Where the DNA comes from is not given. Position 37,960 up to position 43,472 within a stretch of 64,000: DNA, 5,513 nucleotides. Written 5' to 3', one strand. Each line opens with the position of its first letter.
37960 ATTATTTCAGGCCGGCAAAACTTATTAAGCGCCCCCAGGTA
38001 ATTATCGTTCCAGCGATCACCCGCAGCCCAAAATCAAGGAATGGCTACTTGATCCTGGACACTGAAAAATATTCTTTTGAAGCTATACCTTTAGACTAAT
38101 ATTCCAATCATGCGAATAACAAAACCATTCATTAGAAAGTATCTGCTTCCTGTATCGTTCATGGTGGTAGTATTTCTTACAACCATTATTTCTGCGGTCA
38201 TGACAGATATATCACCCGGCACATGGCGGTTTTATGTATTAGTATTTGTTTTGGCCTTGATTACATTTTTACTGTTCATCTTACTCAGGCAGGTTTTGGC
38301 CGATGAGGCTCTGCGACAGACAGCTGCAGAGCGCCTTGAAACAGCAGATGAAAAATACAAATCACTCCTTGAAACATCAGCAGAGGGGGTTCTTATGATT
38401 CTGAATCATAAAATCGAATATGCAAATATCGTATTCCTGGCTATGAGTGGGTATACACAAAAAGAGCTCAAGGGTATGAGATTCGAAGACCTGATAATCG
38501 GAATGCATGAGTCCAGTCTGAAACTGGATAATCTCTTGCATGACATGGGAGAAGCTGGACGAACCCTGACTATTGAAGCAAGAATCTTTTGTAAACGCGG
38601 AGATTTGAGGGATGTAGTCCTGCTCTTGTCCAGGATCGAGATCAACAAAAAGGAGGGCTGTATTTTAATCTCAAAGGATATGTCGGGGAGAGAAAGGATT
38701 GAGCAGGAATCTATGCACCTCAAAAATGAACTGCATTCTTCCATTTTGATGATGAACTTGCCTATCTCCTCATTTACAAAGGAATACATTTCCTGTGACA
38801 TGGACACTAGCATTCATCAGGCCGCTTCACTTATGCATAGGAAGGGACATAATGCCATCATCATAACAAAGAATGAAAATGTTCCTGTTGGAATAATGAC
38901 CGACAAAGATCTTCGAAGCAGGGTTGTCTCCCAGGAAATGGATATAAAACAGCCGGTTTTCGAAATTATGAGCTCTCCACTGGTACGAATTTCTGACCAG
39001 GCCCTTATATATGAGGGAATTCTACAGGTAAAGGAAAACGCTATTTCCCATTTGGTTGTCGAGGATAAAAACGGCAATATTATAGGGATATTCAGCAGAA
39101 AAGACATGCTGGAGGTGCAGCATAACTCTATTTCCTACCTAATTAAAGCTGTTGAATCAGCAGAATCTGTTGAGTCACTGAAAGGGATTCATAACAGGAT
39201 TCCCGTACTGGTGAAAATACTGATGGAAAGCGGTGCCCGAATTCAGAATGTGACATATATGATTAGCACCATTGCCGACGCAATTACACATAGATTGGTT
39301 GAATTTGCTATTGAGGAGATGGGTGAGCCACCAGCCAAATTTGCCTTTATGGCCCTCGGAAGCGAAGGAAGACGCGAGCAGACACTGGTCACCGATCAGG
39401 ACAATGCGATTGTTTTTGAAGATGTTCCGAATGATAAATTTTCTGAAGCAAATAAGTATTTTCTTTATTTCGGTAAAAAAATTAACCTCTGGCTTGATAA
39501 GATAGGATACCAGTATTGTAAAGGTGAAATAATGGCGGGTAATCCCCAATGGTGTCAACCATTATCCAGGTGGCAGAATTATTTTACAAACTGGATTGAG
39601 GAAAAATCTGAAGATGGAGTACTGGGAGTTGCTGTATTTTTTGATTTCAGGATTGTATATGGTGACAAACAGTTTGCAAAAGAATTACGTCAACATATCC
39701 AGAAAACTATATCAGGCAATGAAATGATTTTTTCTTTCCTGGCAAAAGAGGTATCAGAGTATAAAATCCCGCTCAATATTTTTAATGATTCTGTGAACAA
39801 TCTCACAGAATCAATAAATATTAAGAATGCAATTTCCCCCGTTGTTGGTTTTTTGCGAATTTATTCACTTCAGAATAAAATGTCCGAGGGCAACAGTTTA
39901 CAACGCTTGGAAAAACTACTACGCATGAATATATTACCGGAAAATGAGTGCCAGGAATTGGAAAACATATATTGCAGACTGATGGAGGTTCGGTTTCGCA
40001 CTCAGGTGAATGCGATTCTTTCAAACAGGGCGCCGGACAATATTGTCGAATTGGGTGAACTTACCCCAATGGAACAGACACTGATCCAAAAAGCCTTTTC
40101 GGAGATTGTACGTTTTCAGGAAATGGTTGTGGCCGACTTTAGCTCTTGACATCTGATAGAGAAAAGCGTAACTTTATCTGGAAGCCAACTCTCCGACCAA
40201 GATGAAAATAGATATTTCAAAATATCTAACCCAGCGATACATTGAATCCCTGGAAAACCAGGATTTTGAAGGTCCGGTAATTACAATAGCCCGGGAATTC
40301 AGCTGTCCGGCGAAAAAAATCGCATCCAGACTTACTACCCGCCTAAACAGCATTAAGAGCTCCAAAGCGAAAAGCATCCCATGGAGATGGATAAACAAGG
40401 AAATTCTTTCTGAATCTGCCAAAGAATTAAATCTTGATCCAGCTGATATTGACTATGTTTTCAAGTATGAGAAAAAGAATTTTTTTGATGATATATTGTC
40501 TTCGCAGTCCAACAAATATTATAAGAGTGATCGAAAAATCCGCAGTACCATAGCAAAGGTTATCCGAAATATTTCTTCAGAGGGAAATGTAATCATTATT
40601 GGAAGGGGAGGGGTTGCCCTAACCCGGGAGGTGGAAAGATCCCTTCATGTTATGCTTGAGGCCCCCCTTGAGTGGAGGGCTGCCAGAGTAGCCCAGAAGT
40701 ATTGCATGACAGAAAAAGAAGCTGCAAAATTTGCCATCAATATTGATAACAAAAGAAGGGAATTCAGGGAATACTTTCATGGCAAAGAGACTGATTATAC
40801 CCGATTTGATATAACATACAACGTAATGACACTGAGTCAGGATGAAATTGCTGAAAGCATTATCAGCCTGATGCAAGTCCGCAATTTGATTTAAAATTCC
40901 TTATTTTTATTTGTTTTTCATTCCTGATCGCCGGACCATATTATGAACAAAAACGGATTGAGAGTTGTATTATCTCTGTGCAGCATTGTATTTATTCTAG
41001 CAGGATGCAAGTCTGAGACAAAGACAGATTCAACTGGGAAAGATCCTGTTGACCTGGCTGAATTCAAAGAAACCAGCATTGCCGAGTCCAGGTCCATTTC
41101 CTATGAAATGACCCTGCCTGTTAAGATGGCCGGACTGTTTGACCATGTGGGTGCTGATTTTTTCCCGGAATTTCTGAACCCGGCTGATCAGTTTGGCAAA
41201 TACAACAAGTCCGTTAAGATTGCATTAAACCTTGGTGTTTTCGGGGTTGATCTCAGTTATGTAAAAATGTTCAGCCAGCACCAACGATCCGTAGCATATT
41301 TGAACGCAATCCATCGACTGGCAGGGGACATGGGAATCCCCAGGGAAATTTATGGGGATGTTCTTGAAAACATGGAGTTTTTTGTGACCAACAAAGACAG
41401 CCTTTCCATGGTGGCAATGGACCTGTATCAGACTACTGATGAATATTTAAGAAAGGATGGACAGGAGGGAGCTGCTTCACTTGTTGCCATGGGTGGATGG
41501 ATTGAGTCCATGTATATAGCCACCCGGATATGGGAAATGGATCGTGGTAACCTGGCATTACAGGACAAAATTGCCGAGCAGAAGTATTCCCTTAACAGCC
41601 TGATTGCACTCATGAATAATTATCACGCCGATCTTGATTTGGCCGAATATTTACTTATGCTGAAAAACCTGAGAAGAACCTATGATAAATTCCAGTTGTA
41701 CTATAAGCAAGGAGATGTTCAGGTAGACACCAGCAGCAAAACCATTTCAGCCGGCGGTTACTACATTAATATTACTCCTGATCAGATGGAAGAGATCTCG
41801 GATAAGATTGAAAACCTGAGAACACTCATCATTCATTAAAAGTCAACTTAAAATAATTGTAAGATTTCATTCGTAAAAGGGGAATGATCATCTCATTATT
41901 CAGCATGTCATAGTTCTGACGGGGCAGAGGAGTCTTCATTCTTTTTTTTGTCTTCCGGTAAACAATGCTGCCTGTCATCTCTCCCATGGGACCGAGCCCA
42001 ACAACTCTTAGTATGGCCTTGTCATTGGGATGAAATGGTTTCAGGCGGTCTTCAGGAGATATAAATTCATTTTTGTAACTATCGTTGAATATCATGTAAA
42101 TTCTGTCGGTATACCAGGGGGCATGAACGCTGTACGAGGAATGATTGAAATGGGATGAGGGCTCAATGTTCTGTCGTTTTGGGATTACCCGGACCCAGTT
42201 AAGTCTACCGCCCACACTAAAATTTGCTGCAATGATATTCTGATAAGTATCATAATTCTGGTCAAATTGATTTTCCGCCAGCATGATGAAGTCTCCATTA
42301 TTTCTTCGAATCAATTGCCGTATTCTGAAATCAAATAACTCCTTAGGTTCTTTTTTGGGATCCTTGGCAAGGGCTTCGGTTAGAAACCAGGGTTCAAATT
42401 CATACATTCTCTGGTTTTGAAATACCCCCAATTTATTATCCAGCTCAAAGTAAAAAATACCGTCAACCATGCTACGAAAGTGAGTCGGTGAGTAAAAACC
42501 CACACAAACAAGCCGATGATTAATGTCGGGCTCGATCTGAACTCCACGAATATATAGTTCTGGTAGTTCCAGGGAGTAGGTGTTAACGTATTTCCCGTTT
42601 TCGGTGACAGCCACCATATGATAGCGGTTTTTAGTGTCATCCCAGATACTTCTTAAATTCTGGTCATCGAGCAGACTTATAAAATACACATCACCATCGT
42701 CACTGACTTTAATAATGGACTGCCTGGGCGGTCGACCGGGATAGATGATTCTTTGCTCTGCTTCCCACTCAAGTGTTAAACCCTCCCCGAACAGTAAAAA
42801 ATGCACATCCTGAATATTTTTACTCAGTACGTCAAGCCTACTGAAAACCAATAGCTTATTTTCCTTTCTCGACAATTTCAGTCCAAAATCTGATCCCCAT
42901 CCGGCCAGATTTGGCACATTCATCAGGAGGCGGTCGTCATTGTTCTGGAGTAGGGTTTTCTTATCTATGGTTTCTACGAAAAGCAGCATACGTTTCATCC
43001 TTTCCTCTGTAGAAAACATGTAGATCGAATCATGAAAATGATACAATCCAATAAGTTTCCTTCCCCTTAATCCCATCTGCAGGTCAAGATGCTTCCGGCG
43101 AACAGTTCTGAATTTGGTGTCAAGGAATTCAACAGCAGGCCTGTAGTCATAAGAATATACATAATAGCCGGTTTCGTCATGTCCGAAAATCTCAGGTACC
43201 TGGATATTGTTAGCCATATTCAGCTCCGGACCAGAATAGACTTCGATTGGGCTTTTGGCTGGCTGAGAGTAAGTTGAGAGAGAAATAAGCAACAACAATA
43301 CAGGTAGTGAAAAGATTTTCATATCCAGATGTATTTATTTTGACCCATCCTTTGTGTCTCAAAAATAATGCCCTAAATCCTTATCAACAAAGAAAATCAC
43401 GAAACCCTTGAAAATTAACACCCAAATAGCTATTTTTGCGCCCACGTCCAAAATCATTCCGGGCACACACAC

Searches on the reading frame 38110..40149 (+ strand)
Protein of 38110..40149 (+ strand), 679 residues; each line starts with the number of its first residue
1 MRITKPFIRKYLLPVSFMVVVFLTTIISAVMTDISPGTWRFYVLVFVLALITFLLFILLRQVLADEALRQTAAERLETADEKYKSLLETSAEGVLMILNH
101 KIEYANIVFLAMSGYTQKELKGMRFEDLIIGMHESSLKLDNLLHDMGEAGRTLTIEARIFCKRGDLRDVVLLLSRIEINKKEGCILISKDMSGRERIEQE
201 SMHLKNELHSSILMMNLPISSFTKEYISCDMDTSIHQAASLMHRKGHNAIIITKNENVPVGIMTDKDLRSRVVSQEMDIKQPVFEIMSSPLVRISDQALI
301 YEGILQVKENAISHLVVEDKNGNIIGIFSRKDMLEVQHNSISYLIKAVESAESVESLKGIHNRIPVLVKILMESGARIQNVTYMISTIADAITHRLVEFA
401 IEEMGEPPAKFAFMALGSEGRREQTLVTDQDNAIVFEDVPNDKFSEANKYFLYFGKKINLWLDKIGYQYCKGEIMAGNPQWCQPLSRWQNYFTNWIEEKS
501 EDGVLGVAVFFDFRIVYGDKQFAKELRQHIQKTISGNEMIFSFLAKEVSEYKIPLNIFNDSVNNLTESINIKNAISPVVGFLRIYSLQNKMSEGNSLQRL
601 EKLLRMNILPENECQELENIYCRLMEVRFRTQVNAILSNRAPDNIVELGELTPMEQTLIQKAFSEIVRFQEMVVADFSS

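Call 9: search_protein_families(library=pfam, proteins=[window:38110-40149:+], max_evalue=0.01)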
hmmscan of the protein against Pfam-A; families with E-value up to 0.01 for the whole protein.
window:38110-40149:+ (679 aa): 6 families
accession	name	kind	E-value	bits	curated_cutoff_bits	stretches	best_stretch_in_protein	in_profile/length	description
PF03445.19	DUF294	-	4.1e-48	163.2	21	1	363-501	2-137/138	Putative nucleotidyltransferase DUF294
PF10335.14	DUF294_C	-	2.4e-24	86.2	22.5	1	540-677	3-145/145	Putative nucleotidyltransferase substrate binding domain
PF00571.33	CBS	-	4.7e-18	65.7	24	2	284-337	2-55/57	CBS domain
PF13426.13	PAS_9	-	1.4e-06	28.9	27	1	92-192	2-102/103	PAS domain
PF13188.13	PAS_8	-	6.5e-06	26.3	21.8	1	81-129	1-47/65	PAS domain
PF00989.32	PAS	-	0.00014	22.2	22.6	1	81-171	1-91/113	PAS fold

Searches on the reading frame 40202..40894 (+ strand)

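Call 9: search_protein_families(library=pfam, proteins=[window:40202-40894:+], max_evalue=0.01)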
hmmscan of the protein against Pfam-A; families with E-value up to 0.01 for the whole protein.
window:40202-40894:+ (230 aa): 3 families
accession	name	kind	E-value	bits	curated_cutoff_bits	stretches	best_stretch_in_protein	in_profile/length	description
PF13189.12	Cytidylate_kin2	-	5.8e-27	95.4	28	1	26-207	1-173/176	Cytidylate kinase-like family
PF18297.6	NFACT-R_2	-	0.0019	18.7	26.9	0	5-59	24-77/104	NFACT protein RNA binding domain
PF01202.28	SKI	-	0.0063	17.1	22.1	1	72-222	12-156/159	Shikimate kinase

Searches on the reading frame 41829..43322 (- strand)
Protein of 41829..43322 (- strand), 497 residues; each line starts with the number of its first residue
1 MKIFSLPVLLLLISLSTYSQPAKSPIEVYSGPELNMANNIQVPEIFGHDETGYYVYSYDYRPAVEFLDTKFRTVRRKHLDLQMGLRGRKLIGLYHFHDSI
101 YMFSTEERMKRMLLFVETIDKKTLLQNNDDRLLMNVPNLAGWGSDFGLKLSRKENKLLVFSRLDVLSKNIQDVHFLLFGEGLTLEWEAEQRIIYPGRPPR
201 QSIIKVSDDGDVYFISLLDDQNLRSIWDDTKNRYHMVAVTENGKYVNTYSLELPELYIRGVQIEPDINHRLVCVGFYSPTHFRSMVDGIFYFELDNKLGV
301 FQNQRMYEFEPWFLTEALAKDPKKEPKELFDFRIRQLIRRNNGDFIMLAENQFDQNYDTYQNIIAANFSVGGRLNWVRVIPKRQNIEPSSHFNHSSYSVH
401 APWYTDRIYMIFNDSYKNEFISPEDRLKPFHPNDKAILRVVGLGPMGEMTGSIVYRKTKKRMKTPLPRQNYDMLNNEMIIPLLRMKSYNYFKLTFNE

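Call 9: search_protein_families(library=pfam, proteins=[window:41829-43322:-], max_evalue=0.01)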
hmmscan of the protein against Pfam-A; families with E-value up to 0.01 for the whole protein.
window:41829-43322:- (497 aa): 0 families

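Call 13: find_encoding_contigs(protein=window:41829-43322:-, flank=10000, max_places=10)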
Protein window:41829-43322:- (497 aa): no gene with exactly this product is on record in the collection.

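Call 31: find_homologous_proteins(query=window:41829-43322:-)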
Query window:41829-43322:- (497 aa): 42 proteins with E <= 0.001 among 5186 candidates.
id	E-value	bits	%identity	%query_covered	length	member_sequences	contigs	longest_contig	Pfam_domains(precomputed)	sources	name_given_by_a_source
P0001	0.0e+0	1146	100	100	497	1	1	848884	-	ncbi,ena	-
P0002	3.0e-280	948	79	100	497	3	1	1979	-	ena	-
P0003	1.7e-275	933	80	100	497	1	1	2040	-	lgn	-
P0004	1.6e-262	890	76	97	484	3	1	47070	-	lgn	-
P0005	3.2e-236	803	68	100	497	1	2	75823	-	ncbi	ncbi:hypothetical protein ACFLR8_02710 [Bacteroidota bacterium]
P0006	1.6e-232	791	67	100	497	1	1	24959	-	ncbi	-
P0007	2.2e-228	777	66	100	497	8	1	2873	-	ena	-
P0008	3.0e-225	767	65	100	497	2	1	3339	-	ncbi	-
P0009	1.5e-223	761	63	100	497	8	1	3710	-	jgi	jgi:hypothetical protein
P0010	2.4e-221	754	64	100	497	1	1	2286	-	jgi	jgi:hypothetical protein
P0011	4.8e-219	746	65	96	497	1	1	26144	-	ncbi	ncbi:hypothetical protein ACFLTA_06980 [Bacteroidota bacterium]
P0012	1.2e-217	742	64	96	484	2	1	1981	-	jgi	-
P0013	5.5e-216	736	64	100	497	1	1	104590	-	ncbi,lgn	-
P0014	7.6e-216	736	61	100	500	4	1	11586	-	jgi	jgi:hypothetical protein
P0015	1.4e-214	732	62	100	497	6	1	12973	-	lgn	-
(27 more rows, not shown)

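Call 32: find_encoding_contigs(protein=P0001, flank=10000, max_places=3)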
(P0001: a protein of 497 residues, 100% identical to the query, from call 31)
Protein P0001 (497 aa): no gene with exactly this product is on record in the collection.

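Call 33: find_encoding_contigs(protein=P0004, flank=10000, max_places=3)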
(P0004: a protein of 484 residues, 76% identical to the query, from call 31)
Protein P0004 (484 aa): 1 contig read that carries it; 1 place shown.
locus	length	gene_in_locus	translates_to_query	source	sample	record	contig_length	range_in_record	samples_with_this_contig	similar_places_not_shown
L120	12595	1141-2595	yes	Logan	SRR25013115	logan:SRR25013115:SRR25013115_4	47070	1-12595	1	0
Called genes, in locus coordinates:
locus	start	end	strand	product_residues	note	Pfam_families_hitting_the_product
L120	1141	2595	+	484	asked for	-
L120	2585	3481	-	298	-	-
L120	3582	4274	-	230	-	PF13189:Cytidylate_kin2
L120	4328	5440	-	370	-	PF01008:IF-2B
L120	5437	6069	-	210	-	PF00702:Hydrolase, PF13419:HAD_2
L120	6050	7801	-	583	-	PF04551:GcpE, PF26540:GcpE_C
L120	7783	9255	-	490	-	PF00133:tRNA-synt_1 (faint), PF01406:tRNA-synt_1e, PF09334:tRNA-synt_1g, PF09190:DALR_2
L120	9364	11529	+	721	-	PF22896:OB_RNR_1st (faint), PF08206:OB_RNB, PF17876:CSD2 (weak), PF17849:OB_Dis3, PF17876:CSD2, PF00773:RNB, PF00575:S1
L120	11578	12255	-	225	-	PF01252:Peptidase_A8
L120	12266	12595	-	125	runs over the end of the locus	PF01258:zf-dskA_traR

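Call 34: find_encoding_contigs(protein=P0005, flank=10000, max_places=3)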
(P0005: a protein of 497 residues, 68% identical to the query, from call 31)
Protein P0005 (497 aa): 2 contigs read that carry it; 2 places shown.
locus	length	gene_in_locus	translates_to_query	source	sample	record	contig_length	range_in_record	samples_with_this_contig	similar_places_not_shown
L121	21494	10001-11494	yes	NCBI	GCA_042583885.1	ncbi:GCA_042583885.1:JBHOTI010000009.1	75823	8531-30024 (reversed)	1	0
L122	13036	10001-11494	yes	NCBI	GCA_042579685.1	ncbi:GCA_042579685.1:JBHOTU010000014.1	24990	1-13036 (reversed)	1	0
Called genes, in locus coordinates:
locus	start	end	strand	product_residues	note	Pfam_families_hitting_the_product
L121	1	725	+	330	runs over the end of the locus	-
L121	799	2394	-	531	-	PF00890:FAD_binding_2 (weak), PF01266:DAO, PF01593:Amino_oxidase, PF03486:HI0933_like (faint), PF07992:Pyr_redox_2 (weak), PF12831:FAD_oxidored (weak), PF13450:NAD_binding_8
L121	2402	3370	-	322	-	PF00106:adh_short, PF08659:KR, PF13561:adh_short_C2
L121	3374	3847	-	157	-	PF10184:DUF2358, PF12680:SnoaL_2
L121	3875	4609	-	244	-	-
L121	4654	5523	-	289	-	-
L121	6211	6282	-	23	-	PF14249:Tocopherol_cycl (weak)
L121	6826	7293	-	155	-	-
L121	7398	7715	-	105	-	PF03013:Pyr_excise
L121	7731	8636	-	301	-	PF01370:Epimerase, PF16363:GDP_Man_Dehyd (faint), PF08338:DUF1731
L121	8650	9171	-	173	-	PF08212:Lipocalin_2, PF00061:Lipocalin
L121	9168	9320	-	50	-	PF01544:CorA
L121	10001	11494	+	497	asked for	-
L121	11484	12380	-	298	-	-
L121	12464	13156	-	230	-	PF13189:Cytidylate_kin2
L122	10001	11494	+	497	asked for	-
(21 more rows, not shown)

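Call 74: list_cluster_members(proteins=[P0001])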
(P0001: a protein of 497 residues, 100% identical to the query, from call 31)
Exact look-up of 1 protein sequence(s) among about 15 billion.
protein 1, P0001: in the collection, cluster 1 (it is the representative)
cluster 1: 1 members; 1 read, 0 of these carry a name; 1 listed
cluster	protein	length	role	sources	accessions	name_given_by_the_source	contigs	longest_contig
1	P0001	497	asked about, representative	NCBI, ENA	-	-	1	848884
